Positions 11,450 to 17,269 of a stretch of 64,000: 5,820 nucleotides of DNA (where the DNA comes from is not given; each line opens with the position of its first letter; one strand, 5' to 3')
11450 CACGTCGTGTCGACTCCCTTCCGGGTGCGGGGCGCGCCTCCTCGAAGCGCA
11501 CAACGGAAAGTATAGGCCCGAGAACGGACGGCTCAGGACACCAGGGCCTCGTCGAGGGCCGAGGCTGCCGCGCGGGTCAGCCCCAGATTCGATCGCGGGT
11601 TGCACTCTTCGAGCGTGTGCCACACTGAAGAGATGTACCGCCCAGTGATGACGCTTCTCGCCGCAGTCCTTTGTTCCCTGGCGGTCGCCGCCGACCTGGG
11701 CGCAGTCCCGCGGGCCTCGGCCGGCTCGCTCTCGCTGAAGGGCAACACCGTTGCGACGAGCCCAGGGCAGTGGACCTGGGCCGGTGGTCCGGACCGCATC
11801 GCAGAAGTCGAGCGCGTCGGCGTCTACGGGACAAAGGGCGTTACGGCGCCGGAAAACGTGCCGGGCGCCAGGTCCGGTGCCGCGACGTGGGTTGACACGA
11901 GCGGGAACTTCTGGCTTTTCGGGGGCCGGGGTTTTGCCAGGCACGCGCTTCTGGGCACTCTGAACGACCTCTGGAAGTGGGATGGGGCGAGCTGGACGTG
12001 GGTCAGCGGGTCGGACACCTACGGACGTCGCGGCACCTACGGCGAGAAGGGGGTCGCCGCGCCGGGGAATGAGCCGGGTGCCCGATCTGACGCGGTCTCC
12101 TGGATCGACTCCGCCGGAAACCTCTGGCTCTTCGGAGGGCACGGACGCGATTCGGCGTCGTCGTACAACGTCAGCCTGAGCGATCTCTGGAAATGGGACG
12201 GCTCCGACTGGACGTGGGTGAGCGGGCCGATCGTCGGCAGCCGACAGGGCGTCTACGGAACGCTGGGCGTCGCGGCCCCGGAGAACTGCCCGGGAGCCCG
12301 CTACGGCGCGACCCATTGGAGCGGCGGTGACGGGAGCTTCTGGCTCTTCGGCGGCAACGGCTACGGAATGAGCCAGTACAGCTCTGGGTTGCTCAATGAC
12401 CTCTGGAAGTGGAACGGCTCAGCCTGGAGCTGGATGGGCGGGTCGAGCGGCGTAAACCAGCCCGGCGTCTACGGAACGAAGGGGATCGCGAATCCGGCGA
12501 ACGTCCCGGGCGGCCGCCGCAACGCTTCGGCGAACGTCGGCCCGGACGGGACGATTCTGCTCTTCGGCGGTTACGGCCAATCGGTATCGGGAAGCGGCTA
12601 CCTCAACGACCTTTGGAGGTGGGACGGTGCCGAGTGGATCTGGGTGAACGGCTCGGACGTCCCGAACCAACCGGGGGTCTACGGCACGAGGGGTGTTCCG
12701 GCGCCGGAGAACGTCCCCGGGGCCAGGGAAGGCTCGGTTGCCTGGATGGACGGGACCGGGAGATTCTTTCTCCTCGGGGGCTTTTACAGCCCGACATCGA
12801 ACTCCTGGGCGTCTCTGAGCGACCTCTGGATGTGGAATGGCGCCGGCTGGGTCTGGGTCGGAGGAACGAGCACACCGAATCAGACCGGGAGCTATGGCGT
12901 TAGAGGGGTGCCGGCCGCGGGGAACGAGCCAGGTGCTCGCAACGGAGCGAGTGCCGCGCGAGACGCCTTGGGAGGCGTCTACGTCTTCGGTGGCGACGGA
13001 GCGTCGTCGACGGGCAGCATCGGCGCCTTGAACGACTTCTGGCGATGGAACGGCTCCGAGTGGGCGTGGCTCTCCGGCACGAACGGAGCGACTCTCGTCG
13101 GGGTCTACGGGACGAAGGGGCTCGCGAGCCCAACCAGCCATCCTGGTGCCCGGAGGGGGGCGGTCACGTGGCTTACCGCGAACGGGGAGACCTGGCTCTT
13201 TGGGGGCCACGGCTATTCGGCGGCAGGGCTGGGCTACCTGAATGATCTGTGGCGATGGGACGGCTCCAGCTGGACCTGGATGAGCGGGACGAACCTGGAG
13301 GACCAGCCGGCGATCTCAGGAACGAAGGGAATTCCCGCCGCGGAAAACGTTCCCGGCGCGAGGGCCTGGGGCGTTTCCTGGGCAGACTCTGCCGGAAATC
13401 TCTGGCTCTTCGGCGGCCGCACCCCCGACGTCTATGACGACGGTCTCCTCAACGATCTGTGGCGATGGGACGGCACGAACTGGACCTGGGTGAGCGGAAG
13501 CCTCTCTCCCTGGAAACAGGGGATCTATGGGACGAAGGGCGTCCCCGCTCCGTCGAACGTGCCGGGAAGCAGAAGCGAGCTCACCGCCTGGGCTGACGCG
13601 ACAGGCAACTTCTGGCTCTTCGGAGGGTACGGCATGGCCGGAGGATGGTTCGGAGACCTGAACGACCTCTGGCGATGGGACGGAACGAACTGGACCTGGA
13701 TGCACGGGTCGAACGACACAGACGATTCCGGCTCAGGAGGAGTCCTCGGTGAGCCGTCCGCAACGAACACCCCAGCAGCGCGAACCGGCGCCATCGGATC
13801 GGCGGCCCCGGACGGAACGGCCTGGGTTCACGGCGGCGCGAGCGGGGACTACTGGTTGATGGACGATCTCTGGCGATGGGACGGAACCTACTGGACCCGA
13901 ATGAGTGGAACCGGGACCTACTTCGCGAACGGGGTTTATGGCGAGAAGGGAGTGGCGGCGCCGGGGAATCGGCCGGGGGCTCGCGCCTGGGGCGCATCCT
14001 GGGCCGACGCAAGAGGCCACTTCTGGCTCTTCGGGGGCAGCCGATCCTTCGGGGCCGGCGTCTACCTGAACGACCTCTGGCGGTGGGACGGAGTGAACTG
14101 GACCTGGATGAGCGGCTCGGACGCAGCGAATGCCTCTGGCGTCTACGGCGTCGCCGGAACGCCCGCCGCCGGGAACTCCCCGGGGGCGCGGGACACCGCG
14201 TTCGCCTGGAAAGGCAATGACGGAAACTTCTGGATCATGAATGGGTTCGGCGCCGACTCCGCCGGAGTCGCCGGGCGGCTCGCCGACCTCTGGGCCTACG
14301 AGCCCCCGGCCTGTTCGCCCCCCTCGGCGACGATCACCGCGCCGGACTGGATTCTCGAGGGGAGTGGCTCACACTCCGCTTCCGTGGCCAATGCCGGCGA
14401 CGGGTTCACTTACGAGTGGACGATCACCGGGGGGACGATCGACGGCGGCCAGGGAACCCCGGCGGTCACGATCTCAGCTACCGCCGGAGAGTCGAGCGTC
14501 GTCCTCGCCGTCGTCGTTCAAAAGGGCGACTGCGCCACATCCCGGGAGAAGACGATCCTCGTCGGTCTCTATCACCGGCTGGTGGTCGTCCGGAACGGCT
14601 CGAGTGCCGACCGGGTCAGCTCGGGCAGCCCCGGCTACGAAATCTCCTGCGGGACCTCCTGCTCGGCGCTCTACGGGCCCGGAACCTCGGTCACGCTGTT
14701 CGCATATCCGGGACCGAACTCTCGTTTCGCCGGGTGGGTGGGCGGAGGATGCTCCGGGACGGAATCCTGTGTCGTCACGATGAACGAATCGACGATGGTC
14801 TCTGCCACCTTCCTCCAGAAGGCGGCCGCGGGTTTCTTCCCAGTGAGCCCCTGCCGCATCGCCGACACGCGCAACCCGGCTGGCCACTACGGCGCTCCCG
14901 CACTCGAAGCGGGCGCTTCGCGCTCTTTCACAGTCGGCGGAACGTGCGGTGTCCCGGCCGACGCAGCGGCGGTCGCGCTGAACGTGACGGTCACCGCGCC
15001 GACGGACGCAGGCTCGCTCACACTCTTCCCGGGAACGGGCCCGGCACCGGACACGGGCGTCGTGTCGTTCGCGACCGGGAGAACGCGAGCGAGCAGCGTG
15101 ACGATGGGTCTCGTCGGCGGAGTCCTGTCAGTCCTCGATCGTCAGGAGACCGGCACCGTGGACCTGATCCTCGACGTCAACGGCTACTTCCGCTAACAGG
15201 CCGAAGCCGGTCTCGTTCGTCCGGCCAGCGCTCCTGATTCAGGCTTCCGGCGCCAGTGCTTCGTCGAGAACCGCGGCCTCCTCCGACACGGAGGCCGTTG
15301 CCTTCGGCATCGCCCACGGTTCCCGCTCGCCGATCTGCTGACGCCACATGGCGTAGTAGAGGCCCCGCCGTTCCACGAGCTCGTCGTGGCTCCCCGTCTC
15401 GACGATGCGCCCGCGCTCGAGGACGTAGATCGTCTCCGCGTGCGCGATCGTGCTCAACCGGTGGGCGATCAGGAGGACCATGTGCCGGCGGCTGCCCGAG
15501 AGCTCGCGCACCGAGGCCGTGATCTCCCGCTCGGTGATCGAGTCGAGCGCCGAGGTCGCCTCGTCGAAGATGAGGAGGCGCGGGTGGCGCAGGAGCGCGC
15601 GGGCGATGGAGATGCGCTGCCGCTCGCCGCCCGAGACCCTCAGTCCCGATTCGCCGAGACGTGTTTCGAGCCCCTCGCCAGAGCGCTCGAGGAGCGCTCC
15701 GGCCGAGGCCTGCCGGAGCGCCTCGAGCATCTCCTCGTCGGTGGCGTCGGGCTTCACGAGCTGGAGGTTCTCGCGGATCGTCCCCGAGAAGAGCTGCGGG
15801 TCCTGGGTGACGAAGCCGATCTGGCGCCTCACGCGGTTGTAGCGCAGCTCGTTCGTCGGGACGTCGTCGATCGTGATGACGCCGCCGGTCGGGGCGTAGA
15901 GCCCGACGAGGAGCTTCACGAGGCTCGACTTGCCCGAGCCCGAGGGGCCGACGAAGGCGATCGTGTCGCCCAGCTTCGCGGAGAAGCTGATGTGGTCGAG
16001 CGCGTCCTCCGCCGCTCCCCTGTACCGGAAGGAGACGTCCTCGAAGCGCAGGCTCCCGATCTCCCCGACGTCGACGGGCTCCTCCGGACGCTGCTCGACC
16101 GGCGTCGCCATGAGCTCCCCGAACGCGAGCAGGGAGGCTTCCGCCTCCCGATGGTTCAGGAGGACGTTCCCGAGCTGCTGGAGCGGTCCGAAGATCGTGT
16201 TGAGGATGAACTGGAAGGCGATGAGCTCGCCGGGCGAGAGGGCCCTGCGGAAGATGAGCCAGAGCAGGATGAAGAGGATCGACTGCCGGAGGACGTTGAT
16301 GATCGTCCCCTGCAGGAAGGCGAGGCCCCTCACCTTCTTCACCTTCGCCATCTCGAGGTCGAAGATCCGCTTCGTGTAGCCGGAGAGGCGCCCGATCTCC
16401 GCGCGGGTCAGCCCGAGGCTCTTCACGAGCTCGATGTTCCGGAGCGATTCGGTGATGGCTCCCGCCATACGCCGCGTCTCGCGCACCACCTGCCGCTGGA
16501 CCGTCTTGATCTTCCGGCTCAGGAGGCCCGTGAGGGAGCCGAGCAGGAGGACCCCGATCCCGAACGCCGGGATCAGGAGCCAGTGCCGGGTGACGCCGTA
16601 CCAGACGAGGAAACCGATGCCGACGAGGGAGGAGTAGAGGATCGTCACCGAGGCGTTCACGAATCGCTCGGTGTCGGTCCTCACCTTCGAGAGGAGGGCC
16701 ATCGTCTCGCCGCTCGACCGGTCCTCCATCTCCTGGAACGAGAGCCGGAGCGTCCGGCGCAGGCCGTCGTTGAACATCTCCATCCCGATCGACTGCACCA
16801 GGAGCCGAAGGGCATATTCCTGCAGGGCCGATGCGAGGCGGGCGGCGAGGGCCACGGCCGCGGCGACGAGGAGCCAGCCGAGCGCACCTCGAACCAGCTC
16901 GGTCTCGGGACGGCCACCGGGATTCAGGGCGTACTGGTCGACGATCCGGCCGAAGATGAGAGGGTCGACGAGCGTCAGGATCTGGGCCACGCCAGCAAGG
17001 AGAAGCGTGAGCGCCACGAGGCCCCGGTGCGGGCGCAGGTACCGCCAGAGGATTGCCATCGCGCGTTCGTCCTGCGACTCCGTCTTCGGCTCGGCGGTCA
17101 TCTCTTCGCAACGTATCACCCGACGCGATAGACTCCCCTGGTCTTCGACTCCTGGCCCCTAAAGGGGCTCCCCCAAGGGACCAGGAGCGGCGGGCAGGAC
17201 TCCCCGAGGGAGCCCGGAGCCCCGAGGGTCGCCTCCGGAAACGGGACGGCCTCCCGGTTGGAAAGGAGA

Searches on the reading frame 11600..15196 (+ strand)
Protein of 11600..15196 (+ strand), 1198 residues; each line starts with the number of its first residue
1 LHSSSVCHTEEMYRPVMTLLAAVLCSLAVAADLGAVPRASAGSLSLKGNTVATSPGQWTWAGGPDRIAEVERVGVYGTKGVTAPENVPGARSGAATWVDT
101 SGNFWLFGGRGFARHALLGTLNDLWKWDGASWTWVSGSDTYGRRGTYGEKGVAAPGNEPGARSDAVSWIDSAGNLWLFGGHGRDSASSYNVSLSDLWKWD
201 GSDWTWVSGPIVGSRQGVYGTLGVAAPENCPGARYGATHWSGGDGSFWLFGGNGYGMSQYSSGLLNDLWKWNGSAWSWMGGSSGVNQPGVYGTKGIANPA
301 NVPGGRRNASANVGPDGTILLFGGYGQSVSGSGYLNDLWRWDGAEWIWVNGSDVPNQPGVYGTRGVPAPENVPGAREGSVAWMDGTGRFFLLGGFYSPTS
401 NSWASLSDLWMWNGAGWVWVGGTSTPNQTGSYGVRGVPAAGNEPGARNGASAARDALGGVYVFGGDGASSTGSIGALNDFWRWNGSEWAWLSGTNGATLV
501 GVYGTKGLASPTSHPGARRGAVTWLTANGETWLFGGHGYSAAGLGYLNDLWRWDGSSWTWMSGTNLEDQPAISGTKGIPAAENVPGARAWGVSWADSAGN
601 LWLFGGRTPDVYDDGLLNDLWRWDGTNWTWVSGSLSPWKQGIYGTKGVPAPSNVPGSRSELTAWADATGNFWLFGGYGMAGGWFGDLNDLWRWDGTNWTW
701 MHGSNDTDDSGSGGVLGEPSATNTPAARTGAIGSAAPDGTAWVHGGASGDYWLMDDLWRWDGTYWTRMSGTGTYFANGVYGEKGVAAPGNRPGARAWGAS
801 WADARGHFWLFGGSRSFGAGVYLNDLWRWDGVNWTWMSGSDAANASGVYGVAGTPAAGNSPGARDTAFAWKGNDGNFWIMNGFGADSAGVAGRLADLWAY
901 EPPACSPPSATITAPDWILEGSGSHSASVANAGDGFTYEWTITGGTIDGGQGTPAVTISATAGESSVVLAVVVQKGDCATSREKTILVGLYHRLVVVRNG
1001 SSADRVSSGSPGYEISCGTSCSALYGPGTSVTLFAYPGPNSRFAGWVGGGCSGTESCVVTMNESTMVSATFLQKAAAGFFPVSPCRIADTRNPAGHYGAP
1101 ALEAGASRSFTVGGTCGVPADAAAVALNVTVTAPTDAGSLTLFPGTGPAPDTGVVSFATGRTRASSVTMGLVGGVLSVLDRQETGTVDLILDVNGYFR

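Call 55: search_protein_families(library=pfam, proteins=[window:11600-15196:+], max_evalue=0.00001)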
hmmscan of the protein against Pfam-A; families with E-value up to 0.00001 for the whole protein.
window:11600-15196:+ (1198 aa): 3 families
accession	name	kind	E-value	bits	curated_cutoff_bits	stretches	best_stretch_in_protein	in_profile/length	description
PF13418.12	Kelch_4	-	7.1e-23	80.7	21.6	0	305-342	1-35/49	Galactose oxidase, central domain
PF13415.12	Kelch_3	-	1.5e-21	76.4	22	0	317-357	2-36/48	Galactose oxidase, central domain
PF13964.12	Kelch_6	-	1.6e-14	53.7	25.3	0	313-356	8-48/50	Kelch motif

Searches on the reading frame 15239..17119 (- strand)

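Call 55: search_protein_families(library=pfam, proteins=[window:15239-17119:-], max_evalue=0.00001)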
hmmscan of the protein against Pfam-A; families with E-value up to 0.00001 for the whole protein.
window:15239-17119:- (626 aa): 2 families
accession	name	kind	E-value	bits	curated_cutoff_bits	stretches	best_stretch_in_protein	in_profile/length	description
PF00005.33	ABC_tran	-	3.6e-32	112.3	25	1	374-523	1-137/137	ABC transporter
PF00664.28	ABC_membrane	-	2.7e-21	76.9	28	1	37-313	3-274/274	ABC transporter transmembrane region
